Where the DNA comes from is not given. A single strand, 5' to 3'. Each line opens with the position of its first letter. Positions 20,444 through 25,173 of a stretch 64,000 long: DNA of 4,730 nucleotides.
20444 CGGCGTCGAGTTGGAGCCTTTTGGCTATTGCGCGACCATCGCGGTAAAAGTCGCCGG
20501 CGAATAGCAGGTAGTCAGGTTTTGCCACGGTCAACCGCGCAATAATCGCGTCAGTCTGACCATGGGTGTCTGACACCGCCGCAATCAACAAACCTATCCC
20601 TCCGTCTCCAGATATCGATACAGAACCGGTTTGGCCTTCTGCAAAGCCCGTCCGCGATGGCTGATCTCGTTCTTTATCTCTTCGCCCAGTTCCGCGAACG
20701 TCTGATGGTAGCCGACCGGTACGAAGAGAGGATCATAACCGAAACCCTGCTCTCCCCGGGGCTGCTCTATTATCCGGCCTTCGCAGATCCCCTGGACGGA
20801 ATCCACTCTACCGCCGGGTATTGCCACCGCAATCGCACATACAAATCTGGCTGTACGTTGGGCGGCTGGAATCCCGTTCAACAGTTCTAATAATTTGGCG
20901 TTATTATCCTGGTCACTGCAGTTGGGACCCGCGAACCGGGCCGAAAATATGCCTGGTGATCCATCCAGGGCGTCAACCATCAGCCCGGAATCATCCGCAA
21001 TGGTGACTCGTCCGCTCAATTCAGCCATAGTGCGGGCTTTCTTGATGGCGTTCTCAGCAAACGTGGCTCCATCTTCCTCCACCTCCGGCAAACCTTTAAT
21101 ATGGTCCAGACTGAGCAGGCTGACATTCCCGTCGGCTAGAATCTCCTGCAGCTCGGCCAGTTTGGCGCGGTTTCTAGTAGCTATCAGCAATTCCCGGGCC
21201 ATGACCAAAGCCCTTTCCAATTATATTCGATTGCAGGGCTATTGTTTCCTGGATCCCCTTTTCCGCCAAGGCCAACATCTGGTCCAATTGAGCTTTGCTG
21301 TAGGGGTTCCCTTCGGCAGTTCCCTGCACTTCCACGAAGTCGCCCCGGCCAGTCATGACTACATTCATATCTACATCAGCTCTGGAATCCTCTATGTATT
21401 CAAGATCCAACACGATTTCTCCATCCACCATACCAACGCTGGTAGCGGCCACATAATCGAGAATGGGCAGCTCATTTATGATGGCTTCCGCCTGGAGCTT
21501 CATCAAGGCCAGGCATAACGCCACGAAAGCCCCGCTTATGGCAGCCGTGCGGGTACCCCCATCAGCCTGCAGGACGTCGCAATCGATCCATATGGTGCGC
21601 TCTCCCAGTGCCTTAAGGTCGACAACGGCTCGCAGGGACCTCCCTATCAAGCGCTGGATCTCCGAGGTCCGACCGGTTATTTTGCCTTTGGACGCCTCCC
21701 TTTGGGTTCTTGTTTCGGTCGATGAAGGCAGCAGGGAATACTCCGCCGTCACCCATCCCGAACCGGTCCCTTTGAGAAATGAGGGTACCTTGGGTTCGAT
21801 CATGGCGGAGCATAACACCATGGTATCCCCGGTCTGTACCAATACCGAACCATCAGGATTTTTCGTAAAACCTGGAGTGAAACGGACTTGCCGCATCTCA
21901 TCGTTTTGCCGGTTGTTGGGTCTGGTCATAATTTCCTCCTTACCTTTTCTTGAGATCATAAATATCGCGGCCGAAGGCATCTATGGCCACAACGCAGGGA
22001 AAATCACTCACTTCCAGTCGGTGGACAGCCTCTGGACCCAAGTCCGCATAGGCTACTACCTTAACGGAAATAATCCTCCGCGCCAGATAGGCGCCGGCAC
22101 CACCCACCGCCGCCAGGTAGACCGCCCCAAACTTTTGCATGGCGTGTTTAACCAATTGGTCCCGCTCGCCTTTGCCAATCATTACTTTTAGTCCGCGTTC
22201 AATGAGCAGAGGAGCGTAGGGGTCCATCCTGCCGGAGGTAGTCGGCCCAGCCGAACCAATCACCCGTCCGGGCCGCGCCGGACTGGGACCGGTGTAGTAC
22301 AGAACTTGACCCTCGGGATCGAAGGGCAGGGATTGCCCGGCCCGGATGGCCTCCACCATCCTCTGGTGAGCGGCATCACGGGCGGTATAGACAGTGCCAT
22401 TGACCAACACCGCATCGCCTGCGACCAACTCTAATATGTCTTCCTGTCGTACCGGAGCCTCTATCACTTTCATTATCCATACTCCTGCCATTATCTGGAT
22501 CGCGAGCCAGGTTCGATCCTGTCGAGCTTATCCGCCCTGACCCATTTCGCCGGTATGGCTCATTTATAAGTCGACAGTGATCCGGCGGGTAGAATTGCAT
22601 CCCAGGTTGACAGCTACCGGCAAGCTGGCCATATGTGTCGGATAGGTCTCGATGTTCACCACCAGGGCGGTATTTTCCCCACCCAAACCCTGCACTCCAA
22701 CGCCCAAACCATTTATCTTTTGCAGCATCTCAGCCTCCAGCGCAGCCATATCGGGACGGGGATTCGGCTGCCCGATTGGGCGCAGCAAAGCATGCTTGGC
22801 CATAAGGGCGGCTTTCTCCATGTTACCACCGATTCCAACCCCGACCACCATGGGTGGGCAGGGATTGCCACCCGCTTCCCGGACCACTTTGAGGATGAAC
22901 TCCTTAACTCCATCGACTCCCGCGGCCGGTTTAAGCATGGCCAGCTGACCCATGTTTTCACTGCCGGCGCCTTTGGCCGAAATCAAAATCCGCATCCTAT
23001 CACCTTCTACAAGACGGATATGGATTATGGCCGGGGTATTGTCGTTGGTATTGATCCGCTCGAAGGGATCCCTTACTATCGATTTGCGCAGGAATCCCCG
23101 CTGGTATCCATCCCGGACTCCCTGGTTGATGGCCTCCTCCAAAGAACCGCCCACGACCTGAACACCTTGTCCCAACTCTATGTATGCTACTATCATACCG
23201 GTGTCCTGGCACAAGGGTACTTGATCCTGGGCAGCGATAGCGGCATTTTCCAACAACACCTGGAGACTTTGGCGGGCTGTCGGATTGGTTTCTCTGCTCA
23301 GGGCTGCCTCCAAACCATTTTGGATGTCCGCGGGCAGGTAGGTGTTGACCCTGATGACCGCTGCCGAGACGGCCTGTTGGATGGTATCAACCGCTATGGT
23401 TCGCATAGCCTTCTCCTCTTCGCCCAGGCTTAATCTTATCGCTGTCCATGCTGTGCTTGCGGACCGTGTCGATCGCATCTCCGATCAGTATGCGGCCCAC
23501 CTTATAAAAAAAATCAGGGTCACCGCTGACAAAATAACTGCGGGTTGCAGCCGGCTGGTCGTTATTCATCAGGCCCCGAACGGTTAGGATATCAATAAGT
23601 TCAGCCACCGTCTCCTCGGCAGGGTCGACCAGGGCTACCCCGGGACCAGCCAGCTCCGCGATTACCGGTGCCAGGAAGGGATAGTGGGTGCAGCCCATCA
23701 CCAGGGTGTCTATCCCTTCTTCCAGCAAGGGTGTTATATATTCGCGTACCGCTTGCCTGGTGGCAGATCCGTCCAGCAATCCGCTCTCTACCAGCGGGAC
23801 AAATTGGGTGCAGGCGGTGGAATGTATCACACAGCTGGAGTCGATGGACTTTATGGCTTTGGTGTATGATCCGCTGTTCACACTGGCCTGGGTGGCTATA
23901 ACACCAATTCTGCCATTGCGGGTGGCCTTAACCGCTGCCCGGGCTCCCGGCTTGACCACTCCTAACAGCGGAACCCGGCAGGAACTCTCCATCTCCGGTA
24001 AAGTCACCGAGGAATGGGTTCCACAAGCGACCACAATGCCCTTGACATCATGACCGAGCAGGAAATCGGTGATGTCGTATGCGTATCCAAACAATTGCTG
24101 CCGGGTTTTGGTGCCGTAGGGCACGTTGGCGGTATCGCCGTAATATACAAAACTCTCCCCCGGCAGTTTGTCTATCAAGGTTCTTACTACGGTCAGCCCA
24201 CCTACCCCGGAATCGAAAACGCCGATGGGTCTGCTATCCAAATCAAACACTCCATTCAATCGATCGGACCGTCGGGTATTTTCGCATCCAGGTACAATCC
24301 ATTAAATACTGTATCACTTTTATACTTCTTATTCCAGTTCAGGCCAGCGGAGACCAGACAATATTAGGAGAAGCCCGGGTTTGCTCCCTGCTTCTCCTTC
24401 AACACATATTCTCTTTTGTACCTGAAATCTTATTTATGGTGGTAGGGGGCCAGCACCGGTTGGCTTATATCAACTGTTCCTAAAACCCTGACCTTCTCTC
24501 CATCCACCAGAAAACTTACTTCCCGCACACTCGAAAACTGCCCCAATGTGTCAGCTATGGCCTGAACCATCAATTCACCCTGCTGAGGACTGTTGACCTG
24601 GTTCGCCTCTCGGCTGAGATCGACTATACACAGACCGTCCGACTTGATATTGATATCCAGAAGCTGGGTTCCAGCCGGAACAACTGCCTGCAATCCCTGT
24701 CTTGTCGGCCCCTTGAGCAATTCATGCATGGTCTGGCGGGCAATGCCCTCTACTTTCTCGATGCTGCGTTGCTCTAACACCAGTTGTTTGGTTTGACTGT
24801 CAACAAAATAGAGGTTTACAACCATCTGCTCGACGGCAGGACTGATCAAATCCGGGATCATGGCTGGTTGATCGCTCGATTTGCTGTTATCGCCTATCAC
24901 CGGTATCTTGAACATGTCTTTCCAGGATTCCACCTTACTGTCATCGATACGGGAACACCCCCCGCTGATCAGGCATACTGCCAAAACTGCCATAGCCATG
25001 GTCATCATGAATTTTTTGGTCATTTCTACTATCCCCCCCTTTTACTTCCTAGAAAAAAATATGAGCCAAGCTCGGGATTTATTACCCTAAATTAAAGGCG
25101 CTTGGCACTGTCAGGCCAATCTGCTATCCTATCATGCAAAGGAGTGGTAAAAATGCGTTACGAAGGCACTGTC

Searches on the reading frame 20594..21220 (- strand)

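Call 42: search_protein_families(library=ncbifam, proteins=[window:20594-21220:-], max_evalue=0.001)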
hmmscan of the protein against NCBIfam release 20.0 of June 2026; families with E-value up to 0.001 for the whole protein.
window:20594-21220:- (208 aa): 8 families
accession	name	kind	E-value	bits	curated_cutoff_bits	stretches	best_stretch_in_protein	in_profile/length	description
NF011397.0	PRK14822.1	equivalog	1.1e-76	256.7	234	1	9-202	2-195/201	XTP/dITP diphosphatase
TIGR00042.1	TIGR00042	equivalog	2.6e-56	189.9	145.35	1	11-200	2-183/184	RdgB/HAM1 family non-canonical purine NTP pyrophosphatase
NF011398.0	PRK14823.1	equivalog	2.2e-54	184.2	272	1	10-197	2-185/191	non-canonical purine NTP diphosphatase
NF011399.0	PRK14824.1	subfamily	2.8e-54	183.6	267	1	9-201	3-201/206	putative deoxyribonucleotide triphosphate pyrophosphatase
NF002698.0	PRK02491.1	equivalog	6.9e-52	176.5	301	1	9-197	128-317/328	nucleoside-triphosphate diphosphatase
NF011401.0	PRK14826.1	equivalog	2e-41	141.8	268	1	10-206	10-222/226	putative deoxyribonucleotide triphosphate pyrophosphatase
NF011396.0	PRK14821.1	equivalog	1.6e-34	119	203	1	10-199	2-179/185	XTP/dITP diphosphatase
NF011400.0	PRK14825.1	equivalog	1e-24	87.4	246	1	10-204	3-198/199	putative deoxyribonucleotide triphosphate pyrophosphatase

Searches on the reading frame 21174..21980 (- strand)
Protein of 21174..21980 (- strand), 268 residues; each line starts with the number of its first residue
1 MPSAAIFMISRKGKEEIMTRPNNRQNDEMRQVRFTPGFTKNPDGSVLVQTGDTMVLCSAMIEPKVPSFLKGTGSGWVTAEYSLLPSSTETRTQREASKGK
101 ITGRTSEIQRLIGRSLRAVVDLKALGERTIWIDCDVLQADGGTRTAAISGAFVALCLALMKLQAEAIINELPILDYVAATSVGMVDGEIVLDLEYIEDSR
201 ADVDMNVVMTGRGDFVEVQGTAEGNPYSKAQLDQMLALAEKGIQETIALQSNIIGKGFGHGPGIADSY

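Call 42: search_protein_families(library=ncbifam, proteins=[window:21174-21980:-], max_evalue=0.001)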
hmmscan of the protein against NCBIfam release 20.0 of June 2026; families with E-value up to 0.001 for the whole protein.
window:21174-21980:- (268 aa): 5 families
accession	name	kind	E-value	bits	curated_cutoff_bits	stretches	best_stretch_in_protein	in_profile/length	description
TIGR01966.1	RNasePH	equivalog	5.7e-110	366.1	141.5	1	20-254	1-235/236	ribonuclease PH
TIGR02065.1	ECX1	equivalog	1.5e-24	86.6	318.7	1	19-254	8-226/230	exosome complex exonuclease Rrp41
NF003282.1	PRK04282.1-1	equivalog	4.2e-15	55.5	280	1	19-248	21-261/267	exosome complex protein Rrp42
NF008805.1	PRK11824.1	equivalog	1.2e-09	37.2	471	1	18-164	304-450/683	polyribonucleotide nucleotidyltransferase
TIGR03591.1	polynuc_phos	equivalog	1.1e-08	34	525.05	1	38-254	14-214/689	polyribonucleotide nucleotidyltransferase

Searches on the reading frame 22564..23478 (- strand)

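Call 13: search_protein_families(library=pfam, proteins=[window:22564-23478:-], max_evalue=0.001)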
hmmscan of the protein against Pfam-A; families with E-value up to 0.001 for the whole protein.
window:22564-23478:- (304 aa): 1 family
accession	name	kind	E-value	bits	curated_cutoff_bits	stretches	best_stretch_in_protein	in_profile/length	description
PF05681.19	Fumerase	-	1.1e-110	369.7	25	1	35-302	2-269/270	Fumarate hydratase (Fumerase)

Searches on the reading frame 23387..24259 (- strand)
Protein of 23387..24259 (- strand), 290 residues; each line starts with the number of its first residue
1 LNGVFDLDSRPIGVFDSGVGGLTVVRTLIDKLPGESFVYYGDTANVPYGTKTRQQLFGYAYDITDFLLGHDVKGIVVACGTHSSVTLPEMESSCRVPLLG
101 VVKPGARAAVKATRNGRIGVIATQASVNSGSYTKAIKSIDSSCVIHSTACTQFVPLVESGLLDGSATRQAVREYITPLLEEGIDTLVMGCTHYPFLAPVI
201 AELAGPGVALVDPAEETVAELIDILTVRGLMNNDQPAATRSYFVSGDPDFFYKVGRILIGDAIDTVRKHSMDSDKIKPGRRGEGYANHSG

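Call 13: search_protein_families(library=pfam, proteins=[window:23387-24259:-], max_evalue=0.001)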
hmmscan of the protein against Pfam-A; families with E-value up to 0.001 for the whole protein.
window:23387-24259:- (290 aa): 1 family
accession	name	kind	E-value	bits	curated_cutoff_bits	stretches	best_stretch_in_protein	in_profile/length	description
PF01177.27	Asp_Glu_race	-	1.3e-20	74.6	31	1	36-220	29-210/211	Asp/Glu/Hydantoin racemase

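Call 42: search_protein_families(library=ncbifam, proteins=[window:23387-24259:-], max_evalue=0.001)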
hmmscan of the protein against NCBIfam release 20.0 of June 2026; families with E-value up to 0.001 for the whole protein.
window:23387-24259:- (290 aa): 5 families
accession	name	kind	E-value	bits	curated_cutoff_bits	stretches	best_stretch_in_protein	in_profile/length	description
NF002035.0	PRK00865.1-3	equivalog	1.2e-78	264.3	328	1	8-268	2-262/267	glutamate racemase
TIGR00067.1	glut_race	equivalog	4.9e-70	235.8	146.65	1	12-254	1-244/251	glutamate racemase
NF002034.1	PRK00865.1-1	equivalog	3.3e-34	118.3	408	1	14-214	3-205/260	glutamate racemase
NF052483.1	racemase_CuyB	equivalog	3.7e-13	50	190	1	71-222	71-222/225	cysteate racemase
TIGR00035.1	asp_race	subfamily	2.4e-08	33.9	93.1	1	73-195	78-201/236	amino acid racemase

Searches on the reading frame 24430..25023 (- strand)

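Call 13: search_protein_families(library=pfam, proteins=[window:24430-25023:-], max_evalue=0.001)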
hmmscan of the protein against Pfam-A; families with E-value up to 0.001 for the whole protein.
window:24430-25023:- (197 aa): 1 family
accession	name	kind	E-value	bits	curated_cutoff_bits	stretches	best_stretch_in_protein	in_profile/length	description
PF10646.14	Germane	-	1.6e-24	87.2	23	1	70-178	1-116/117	Sporulation and spore germination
